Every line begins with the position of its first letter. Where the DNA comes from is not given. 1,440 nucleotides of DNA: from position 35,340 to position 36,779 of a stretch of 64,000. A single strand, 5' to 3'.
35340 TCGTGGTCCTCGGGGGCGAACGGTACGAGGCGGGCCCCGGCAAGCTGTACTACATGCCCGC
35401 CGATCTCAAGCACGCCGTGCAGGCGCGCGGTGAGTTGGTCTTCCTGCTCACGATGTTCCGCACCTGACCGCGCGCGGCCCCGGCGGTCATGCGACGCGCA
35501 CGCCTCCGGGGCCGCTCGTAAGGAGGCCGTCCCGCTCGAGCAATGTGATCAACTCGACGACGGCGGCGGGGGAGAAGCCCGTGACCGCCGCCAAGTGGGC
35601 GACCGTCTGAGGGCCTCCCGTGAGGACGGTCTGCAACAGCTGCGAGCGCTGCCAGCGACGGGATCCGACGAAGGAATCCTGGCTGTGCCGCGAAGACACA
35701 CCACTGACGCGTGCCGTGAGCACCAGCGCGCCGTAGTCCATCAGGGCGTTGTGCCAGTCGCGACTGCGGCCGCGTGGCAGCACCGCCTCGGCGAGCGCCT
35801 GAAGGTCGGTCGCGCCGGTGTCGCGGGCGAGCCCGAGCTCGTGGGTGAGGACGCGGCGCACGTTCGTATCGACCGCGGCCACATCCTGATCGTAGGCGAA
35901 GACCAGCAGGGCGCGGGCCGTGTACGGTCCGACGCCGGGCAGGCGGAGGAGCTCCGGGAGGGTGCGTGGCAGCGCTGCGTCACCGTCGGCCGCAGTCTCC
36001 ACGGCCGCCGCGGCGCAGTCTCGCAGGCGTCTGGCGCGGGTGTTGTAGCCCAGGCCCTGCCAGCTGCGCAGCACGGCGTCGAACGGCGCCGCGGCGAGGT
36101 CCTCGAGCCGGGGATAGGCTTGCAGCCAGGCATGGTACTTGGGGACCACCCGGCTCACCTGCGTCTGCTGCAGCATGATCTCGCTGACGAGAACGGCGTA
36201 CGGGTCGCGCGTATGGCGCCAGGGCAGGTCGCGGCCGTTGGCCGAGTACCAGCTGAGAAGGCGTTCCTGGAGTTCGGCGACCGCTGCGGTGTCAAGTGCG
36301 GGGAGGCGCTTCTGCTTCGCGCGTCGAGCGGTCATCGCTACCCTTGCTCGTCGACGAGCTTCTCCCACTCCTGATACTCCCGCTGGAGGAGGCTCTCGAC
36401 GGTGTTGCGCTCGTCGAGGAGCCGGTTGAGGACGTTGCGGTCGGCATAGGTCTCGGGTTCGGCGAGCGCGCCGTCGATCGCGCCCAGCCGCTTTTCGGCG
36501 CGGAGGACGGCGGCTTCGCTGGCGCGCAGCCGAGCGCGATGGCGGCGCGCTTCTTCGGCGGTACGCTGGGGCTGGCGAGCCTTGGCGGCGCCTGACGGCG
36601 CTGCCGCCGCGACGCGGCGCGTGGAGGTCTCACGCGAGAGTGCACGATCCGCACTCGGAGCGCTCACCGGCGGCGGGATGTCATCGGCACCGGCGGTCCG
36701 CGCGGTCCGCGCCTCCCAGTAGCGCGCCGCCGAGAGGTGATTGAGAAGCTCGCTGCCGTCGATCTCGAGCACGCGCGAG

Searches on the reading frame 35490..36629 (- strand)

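Call 33: search_protein_families(library=pfam, proteins=[window:35490-36629:-], max_evalue=0.0001)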
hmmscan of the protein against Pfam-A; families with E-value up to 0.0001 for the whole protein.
window:35490-36629:- (380 aa): 2 families
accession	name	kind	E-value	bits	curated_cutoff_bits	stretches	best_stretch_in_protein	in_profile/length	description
PF00730.31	HhH-GPD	-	4.9e-17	62.7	26.2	1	148-280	1-102/108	HhH-GPD superfamily base excision DNA repair protein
PF00633.29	HHH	-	1.2e-07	31.7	24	1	220-242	6-28/30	Helix-hairpin-helix motif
